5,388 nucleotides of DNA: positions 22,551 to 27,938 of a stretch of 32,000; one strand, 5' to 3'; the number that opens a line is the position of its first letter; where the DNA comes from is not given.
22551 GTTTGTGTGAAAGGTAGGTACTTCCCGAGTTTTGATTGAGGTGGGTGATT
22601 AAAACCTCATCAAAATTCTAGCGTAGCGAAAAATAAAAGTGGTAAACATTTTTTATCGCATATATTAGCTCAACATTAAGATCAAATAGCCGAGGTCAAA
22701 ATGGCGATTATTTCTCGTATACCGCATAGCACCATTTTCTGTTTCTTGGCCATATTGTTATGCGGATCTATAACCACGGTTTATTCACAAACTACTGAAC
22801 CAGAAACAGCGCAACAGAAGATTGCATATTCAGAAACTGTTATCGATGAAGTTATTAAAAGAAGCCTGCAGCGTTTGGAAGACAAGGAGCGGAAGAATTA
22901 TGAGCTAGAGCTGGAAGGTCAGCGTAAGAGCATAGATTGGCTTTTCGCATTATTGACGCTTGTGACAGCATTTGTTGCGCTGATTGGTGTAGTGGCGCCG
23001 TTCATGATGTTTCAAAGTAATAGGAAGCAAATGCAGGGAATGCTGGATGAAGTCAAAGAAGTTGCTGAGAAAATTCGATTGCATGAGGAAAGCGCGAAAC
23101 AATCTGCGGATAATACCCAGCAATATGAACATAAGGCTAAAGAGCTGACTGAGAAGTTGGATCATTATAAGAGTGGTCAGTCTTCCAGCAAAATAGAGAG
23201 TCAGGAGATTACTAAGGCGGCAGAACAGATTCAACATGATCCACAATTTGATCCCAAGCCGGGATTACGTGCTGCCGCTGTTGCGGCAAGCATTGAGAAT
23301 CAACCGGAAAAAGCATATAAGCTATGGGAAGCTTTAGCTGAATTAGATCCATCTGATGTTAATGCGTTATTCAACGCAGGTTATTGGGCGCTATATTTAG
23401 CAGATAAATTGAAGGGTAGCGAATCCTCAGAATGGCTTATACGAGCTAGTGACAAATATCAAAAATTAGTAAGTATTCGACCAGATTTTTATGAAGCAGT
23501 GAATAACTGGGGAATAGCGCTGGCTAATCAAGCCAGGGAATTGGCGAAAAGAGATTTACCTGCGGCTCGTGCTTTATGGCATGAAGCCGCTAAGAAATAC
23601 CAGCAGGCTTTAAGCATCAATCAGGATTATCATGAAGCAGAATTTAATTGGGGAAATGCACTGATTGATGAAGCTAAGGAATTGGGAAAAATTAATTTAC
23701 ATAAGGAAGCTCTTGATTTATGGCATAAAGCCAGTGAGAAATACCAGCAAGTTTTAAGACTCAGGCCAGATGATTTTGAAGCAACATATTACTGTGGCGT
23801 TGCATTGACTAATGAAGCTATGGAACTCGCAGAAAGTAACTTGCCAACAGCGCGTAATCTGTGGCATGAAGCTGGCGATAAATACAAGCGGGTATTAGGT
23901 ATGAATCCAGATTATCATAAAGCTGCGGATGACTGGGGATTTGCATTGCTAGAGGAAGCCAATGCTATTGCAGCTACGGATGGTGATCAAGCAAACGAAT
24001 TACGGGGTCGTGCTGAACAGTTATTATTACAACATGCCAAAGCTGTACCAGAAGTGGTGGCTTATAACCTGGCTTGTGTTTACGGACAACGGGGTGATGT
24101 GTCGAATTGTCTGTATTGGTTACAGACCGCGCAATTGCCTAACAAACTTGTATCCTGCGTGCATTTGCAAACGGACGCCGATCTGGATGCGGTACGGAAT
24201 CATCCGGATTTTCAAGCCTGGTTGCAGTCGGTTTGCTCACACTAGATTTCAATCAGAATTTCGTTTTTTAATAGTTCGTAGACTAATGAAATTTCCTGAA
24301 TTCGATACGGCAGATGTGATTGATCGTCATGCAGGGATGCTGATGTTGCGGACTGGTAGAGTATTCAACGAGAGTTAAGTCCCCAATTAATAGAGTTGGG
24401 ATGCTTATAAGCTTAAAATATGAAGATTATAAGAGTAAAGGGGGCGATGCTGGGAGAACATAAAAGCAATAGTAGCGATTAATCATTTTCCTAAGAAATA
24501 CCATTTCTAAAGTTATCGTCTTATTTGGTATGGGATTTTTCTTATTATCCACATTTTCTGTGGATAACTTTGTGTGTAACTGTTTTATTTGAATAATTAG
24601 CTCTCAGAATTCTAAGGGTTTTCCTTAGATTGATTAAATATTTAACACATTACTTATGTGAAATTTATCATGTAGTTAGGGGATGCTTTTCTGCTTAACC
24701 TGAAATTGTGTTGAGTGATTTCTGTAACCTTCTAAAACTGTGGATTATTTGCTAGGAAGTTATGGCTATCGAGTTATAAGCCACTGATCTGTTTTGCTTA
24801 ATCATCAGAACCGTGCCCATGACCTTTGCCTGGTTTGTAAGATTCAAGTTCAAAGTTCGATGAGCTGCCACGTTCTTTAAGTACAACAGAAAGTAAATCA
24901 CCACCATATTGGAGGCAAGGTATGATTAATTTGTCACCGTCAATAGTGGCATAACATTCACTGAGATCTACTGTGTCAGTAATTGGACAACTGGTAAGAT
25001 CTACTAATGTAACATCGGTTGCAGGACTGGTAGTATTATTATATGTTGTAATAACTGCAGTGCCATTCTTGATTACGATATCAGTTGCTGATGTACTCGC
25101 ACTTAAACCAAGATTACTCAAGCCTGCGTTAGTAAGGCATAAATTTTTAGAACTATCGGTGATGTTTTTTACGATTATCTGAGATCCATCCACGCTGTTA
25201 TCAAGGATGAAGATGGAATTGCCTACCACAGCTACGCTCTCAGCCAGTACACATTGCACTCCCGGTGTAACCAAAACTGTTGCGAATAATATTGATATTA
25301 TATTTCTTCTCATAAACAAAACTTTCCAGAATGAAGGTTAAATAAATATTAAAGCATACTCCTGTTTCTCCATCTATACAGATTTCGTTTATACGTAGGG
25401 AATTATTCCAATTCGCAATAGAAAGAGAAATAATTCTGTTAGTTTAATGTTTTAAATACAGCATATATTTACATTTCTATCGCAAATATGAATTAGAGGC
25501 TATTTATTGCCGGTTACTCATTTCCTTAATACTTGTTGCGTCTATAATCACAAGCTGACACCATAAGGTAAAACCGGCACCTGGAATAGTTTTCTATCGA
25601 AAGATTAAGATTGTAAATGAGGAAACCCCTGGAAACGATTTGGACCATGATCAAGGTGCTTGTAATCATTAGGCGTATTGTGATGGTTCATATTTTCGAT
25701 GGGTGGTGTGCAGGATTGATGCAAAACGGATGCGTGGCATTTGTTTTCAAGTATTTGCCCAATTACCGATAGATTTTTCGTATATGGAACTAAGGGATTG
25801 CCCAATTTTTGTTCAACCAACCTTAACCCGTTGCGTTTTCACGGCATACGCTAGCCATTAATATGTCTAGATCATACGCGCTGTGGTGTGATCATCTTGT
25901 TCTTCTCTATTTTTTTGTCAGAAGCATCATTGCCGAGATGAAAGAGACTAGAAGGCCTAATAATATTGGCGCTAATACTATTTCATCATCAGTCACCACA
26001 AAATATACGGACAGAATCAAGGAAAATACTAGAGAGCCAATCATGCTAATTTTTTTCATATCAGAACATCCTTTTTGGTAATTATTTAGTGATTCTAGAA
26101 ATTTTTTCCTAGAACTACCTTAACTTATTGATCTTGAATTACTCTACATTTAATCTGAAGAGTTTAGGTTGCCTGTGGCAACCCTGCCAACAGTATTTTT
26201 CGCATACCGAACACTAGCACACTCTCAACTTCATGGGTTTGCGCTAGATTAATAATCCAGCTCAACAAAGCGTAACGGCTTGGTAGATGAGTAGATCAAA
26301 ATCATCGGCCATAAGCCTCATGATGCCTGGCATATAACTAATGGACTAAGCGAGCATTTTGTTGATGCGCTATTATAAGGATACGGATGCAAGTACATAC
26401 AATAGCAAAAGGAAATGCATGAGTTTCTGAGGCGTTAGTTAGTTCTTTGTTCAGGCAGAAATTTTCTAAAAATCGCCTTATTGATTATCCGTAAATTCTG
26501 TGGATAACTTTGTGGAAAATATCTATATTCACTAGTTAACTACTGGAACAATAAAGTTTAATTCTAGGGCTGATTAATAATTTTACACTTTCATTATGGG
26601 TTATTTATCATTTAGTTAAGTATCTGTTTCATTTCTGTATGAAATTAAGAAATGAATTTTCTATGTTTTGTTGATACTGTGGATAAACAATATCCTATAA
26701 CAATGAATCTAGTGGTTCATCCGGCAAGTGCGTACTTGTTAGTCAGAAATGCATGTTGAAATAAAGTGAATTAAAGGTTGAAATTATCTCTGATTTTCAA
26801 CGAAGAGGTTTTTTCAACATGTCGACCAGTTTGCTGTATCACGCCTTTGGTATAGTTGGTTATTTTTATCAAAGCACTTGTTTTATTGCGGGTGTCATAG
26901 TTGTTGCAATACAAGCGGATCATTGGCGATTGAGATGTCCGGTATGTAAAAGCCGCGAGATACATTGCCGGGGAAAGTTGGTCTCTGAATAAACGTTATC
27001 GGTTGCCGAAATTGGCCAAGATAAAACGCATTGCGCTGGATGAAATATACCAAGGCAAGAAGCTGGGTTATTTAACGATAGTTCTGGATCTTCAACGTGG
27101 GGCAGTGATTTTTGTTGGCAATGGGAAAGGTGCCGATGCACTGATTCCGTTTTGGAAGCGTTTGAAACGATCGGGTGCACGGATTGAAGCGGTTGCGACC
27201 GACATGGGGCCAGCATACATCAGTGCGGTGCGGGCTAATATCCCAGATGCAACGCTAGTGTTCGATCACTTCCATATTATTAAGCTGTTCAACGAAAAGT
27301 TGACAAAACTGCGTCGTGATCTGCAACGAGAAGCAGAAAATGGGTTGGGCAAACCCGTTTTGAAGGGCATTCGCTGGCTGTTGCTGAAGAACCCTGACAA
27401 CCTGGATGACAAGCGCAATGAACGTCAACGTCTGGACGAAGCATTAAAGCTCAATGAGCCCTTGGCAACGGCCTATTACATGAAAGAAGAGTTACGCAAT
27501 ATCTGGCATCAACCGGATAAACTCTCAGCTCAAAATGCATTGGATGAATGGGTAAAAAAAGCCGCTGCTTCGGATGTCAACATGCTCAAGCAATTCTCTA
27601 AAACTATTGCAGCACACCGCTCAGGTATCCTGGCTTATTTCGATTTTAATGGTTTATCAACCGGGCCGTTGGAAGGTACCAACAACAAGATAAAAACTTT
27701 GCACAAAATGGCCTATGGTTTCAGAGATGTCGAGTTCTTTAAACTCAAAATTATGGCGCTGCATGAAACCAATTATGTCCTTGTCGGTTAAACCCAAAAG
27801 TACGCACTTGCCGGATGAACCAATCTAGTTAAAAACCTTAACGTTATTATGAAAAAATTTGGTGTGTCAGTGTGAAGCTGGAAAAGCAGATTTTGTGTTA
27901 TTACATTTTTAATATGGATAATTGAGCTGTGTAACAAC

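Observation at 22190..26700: Three direct copies of a non-coding module built from DnaA-box-consensus 9-mers with strictly conserved spacing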

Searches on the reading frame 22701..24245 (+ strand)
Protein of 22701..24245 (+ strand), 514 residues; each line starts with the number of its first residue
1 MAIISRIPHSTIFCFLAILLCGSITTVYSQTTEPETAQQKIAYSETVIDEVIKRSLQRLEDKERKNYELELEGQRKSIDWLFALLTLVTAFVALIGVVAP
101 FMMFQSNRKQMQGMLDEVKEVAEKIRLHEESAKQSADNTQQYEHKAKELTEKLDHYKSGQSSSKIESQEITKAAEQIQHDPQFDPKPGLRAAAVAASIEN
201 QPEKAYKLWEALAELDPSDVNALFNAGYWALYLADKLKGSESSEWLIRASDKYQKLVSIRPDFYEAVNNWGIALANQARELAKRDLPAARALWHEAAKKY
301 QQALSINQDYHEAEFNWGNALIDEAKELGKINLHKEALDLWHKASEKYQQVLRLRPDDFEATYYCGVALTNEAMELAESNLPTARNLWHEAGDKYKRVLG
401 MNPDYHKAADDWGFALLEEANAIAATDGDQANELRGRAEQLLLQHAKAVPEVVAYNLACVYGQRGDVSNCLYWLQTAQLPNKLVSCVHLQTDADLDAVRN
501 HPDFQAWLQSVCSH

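Call 36: find_encoding_contigs(protein=window:22701-24245:+, flank=10000, max_places=10)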
Protein window:22701-24245:+ (514 aa): no gene with exactly this product is on record in the collection.

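Call 58: search_protein_families(library=pfam, max_evalue=0.01, proteins=[window:22701-24242:+])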
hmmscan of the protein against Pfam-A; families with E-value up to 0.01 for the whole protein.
window:22701-24242:+ (514 aa): 7 families
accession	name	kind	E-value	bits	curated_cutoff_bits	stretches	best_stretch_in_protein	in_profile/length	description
PF13414.12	TPR_11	-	4.5e-14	52.3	26.8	2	343-369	12-38/42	TPR repeat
PF07719.23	TPR_2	-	1.5e-06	28.3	27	0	189-219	4-34/34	Tetratricopeptide repeat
PF16826.10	DUF5076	-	4.8e-06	26.9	25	0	254-283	26-55/84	Domain of unknown function (DUF5076)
PF13176.12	TPR_7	-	0.00013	22.2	27.9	0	340-359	14-33/36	Tetratricopeptide repeat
PF13374.12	TPR_10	-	0.0009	19.6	27.5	0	283-305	15-37/42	Tetratricopeptide repeat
PF13431.12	TPR_17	-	0.0011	19.5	24.4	0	209-228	2-21/34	Tetratricopeptide repeat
PF00515.34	TPR_1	-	0.0026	17.9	27.8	0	295-310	19-34/34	Tetratricopeptide repeat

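Call 62: search_protein_families(library=ncbifam, max_evalue=0.01, proteins=[window:22701-24242:+])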
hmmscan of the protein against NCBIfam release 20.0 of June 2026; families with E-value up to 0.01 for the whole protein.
window:22701-24242:+ (514 aa): 4 families
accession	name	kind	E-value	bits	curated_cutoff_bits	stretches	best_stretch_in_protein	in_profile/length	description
NF047558.1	TPR_END_plus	domain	2.2e-11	43.5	32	1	454-509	2-56/56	TPR end-of-group domain-containing protein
NF033762.1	social_mot_Tgl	equivalog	1.4e-05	24.6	225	0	294-338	83-127/252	social motility TPR repeat lipoprotein Tgl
NF002725.1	PRK02603.1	equivalog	1.5e-05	25.1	143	0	424-487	45-109/173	photosystem I assembly protein Ycf3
NF040959.1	MamA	equivalog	0.0021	17.6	200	0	341-372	121-152/204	magnetosome protein MamA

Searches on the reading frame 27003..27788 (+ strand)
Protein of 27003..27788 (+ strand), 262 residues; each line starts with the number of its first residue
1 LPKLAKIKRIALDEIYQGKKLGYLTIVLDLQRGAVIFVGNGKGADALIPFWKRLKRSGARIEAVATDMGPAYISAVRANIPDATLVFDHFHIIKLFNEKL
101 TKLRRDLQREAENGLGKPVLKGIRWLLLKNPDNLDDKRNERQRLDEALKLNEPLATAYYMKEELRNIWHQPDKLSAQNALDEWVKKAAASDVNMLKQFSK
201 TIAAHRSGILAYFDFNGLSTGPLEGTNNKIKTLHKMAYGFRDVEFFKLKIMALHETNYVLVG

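Call 58: search_protein_families(library=pfam, max_evalue=0.01, proteins=[window:27003-27788:+])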
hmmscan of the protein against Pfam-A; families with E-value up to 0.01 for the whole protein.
window:27003-27788:+ (262 aa): 1 family
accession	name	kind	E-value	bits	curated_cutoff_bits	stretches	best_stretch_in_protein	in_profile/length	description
PF01610.23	DDE_Tnp_ISL3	-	3.5e-70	237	23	1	10-250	1-240/240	Transposase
